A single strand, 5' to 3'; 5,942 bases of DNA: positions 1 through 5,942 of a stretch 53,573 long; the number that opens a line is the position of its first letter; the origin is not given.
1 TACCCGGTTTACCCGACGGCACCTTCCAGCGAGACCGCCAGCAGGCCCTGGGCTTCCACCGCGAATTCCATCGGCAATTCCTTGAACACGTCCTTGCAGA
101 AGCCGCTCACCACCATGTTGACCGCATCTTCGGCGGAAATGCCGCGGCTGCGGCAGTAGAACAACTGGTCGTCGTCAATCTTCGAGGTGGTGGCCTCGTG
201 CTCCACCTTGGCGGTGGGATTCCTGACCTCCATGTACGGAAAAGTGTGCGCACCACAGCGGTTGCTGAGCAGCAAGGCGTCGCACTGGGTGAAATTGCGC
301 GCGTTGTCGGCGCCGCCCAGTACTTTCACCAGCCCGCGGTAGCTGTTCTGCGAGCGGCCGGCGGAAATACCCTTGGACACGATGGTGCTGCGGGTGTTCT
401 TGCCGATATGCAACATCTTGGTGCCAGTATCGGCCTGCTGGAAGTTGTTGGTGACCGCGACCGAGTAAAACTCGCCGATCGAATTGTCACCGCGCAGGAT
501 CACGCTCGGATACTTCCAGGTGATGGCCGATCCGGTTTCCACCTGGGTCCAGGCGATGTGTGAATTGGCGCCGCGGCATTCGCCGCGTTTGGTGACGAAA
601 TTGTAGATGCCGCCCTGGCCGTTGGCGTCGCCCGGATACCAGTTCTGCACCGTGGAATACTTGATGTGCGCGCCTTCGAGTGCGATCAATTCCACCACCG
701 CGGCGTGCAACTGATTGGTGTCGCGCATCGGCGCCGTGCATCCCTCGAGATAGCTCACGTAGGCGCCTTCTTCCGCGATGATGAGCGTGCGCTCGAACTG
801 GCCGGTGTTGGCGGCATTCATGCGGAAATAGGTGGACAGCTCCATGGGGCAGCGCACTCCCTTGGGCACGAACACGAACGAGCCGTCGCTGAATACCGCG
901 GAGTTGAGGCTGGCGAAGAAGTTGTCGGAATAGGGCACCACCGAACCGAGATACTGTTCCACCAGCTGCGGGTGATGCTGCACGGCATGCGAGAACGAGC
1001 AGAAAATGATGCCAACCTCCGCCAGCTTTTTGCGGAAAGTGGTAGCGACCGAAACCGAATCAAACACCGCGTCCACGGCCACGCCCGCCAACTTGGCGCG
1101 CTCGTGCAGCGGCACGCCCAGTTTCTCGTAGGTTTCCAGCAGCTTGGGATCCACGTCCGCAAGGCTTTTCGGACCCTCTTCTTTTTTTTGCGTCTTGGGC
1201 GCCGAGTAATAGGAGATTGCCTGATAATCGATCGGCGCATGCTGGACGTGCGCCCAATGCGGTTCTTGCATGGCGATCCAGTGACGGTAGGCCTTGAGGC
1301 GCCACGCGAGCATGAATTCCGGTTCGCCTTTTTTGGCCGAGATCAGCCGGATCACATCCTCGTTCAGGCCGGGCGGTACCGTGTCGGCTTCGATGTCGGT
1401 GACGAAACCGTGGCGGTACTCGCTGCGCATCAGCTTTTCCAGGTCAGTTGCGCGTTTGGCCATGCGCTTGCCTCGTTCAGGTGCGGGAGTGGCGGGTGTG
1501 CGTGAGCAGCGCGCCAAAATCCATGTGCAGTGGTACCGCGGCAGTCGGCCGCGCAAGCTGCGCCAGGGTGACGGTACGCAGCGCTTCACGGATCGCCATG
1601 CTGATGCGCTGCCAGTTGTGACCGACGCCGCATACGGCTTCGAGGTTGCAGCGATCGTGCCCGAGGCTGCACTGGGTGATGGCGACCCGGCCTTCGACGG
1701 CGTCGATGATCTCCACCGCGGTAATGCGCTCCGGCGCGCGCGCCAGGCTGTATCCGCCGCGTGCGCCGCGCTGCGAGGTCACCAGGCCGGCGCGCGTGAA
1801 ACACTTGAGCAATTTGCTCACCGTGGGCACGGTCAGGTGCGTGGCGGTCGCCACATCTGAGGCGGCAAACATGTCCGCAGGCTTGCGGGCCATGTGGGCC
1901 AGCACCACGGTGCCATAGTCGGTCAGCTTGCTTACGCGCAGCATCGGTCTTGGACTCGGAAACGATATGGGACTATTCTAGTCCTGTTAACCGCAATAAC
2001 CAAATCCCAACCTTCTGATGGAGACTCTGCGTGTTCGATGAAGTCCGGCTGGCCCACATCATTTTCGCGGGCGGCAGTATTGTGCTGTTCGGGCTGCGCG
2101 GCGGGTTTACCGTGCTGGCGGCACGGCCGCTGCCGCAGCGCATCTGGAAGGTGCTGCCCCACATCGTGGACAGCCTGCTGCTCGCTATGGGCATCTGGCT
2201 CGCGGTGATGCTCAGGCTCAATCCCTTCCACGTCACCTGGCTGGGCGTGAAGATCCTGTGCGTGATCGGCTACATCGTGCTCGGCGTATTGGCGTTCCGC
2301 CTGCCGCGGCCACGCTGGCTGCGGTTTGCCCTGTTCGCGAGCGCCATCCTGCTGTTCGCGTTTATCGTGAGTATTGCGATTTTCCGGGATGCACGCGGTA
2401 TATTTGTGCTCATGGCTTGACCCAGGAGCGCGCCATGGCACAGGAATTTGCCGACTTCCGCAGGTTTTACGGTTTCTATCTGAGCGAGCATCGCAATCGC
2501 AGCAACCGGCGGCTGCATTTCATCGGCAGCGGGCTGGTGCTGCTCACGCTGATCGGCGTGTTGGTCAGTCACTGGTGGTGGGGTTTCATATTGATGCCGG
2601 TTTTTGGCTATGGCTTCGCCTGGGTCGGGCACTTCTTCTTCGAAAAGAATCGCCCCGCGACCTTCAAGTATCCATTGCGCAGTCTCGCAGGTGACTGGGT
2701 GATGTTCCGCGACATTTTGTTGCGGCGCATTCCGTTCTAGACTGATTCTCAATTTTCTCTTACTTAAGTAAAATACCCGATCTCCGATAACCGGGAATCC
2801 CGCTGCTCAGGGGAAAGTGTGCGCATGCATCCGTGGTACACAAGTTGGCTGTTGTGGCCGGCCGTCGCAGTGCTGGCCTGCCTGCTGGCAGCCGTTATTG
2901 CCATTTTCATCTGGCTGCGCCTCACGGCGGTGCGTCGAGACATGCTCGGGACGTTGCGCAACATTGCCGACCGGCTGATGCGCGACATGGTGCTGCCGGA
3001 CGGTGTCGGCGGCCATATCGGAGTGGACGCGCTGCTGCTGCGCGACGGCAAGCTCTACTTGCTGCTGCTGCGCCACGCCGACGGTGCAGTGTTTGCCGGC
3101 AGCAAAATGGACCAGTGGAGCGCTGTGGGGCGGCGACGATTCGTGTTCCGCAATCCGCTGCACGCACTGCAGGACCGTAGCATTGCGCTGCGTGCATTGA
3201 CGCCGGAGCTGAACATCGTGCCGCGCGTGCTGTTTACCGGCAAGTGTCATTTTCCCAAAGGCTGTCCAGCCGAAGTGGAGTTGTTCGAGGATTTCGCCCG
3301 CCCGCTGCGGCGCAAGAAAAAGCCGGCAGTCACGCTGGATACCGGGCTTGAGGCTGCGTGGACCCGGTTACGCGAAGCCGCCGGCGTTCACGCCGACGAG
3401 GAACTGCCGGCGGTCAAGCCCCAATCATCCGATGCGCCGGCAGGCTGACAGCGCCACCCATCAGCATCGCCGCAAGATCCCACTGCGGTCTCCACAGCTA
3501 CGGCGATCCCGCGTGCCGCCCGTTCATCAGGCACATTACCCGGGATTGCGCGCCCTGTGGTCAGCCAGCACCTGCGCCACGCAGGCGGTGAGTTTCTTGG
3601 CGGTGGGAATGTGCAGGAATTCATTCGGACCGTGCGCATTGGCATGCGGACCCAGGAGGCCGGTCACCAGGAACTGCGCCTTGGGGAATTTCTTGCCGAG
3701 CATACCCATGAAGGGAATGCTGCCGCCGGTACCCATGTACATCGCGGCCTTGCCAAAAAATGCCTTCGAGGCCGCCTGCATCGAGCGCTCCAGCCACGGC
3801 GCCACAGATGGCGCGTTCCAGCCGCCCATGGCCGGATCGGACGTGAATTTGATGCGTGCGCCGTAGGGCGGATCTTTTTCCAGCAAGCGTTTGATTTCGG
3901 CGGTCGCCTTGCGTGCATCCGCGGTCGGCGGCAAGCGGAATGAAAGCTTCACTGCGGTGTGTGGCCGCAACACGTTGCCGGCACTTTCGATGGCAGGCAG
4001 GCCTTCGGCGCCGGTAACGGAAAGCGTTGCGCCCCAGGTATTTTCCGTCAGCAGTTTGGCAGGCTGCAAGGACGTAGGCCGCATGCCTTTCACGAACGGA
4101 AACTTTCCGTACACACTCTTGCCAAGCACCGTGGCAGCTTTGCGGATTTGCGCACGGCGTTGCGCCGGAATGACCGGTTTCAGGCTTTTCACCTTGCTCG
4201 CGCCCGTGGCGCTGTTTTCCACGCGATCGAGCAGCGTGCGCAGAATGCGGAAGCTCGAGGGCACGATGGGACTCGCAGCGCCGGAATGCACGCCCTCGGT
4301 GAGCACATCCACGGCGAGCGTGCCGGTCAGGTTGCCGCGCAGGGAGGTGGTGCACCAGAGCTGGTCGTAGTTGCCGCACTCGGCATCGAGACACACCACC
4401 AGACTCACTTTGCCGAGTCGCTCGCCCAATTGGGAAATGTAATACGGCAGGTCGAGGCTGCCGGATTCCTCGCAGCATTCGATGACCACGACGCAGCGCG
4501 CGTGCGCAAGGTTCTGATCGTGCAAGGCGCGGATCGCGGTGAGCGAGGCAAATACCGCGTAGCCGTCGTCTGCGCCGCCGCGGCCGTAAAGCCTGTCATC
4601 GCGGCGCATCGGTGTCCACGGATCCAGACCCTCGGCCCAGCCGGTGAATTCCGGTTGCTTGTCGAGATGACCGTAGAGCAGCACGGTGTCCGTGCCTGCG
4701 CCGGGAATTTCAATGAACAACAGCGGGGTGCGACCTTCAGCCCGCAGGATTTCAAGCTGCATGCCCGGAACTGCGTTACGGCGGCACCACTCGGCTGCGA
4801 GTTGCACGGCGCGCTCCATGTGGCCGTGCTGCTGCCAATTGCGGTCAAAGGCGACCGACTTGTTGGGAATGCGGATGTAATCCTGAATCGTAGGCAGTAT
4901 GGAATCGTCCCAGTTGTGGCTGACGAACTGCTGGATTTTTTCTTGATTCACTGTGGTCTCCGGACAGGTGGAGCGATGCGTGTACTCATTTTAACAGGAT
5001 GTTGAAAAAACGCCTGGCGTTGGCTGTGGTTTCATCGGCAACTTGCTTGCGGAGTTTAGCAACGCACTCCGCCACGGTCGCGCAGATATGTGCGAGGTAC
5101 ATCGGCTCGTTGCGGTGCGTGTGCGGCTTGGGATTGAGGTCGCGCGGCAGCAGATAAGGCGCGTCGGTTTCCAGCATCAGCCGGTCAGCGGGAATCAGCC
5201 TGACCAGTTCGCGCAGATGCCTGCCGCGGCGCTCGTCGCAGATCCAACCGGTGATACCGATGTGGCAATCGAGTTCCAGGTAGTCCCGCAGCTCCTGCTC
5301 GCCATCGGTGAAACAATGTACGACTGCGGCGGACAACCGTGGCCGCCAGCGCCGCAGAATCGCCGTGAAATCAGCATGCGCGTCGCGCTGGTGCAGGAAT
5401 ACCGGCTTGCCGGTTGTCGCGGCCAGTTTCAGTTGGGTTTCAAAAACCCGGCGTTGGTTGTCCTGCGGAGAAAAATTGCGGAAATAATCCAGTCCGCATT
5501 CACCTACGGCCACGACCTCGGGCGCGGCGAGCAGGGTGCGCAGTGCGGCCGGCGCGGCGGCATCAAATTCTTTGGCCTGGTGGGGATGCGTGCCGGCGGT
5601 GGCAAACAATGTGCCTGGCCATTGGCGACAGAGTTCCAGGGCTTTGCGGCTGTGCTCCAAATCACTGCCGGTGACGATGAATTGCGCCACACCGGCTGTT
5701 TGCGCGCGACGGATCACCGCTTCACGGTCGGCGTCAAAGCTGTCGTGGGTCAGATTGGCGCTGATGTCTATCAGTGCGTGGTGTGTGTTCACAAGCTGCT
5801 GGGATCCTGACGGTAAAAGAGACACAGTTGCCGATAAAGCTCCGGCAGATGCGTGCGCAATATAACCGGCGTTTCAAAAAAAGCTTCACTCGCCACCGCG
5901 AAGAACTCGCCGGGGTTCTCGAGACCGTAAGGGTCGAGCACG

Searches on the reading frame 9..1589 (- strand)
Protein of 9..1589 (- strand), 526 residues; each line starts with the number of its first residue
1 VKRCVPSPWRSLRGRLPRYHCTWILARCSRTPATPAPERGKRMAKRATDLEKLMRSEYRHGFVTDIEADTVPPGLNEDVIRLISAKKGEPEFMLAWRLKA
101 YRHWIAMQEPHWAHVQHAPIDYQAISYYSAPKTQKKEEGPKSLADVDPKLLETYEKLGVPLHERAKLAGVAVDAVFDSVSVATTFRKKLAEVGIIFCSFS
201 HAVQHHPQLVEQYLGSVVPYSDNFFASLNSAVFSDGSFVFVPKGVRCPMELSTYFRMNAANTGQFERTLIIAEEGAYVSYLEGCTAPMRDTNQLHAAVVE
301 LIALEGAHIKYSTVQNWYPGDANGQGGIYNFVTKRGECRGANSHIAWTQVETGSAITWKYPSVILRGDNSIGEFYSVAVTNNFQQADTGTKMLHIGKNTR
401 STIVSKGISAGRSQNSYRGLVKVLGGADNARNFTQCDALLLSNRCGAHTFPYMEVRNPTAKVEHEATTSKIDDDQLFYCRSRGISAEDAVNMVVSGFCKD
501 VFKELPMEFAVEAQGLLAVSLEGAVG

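Call 26: search_protein_families(library=pfam, proteins=[window:9-1589:-], max_evalue=0.001)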
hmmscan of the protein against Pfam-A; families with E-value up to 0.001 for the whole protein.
window:9-1589:- (526 aa): 2 families
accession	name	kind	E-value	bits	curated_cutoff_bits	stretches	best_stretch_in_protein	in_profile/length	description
PF01458.23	SUFBD_core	-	4.9e-80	268.8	27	1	255-497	1-232/232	SUF system FeS cluster assembly, SufBD core domain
PF19295.5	SufBD_N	-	7.4e-10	39.2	23.5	1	183-247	103-166/172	SufBD protein N-terminal region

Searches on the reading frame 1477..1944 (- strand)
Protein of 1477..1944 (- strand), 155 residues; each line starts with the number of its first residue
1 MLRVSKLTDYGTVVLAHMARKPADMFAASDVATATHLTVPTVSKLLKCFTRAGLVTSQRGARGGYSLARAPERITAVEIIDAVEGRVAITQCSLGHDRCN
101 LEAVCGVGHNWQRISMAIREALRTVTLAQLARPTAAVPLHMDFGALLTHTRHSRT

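Call 26: search_protein_families(library=pfam, proteins=[window:1477-1944:-], max_evalue=0.001)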
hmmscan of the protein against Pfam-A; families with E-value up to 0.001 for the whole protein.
window:1477-1944:- (155 aa): 3 families
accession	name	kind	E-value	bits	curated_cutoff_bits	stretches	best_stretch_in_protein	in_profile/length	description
PF02082.26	Rrf2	-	3e-31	108.7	30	1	5-132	2-131/132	Iron-dependent Transcriptional regulator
PF09339.16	HTH_IclR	-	4.7e-06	26.7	22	1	14-57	8-50/52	IclR helix-turn-helix domain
PF12802.13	MarR_2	-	2.8e-05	24.6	27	1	14-61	10-56/61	MarR family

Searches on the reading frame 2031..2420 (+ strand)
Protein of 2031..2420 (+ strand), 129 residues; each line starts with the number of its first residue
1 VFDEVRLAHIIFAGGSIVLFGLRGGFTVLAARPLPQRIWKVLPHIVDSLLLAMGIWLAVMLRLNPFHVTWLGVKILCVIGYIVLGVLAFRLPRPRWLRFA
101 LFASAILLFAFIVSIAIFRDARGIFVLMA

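Call 26: search_protein_families(library=pfam, proteins=[window:2031-2420:+], max_evalue=0.001)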
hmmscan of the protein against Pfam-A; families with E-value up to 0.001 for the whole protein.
window:2031-2420:+ (129 aa): 1 family
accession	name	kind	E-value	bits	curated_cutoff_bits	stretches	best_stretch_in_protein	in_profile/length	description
PF04247.17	SirB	-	6.3e-31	107.4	30.9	1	5-120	4-119/120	Invasion gene expression up-regulator, SirB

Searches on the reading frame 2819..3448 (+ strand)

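Call 26: search_protein_families(library=pfam, proteins=[window:2819-3448:+], max_evalue=0.001)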
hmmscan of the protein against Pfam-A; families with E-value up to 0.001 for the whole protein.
window:2819-3448:+ (209 aa): 1 family
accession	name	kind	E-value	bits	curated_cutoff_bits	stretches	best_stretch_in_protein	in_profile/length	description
PF08378.17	NERD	-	0.00074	20.5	22.1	0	51-140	21-111/111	Nuclease-related domain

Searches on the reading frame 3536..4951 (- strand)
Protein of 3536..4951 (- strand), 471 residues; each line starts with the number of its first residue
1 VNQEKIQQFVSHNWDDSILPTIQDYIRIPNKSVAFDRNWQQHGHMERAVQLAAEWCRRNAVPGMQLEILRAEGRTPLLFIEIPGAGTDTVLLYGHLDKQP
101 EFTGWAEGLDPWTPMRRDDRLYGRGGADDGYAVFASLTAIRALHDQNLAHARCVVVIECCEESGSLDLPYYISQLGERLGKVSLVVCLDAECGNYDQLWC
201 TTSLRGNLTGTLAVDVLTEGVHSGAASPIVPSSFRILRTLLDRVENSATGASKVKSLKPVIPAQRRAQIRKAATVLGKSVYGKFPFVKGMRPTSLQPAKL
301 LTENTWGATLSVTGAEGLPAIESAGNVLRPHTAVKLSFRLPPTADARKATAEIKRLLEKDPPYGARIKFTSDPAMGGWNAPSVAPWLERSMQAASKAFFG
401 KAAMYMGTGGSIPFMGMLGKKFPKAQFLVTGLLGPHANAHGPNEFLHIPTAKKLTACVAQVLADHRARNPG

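Call 26: search_protein_families(library=pfam, proteins=[window:3536-4951:-], max_evalue=0.001)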
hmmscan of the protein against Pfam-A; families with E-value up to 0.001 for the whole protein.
window:3536-4951:- (471 aa): 3 families
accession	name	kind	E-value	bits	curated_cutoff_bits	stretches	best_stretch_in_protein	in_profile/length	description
PF01546.33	Peptidase_M20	-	2.3e-20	73.8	24.6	1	91-462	1-204/206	Peptidase family M20/M25/M40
PF07687.19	M20_dimer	-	1.1e-05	25.8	21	1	203-362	2-104/107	Peptidase dimerisation domain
PF04389.22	Peptidase_M28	-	0.00067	19.9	21.3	1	81-190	5-94/193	Peptidase family M28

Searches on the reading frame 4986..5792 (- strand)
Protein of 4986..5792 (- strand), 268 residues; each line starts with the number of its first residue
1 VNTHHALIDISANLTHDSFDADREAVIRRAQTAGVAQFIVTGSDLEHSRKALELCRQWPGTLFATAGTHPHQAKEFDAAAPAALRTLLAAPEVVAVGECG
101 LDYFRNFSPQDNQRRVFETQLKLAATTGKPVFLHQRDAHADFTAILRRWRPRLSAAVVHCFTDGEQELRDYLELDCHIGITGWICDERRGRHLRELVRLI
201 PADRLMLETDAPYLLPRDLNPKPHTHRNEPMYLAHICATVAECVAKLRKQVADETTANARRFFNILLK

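Call 26: search_protein_families(library=pfam, proteins=[window:4986-5792:-], max_evalue=0.001)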
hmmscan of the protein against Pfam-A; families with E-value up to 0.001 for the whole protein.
window:4986-5792:- (268 aa): 1 family
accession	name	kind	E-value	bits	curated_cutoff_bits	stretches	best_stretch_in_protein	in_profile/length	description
PF01026.27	TatD_DNase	-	7.4e-73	245.5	27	1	8-264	1-253/253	TatD related DNase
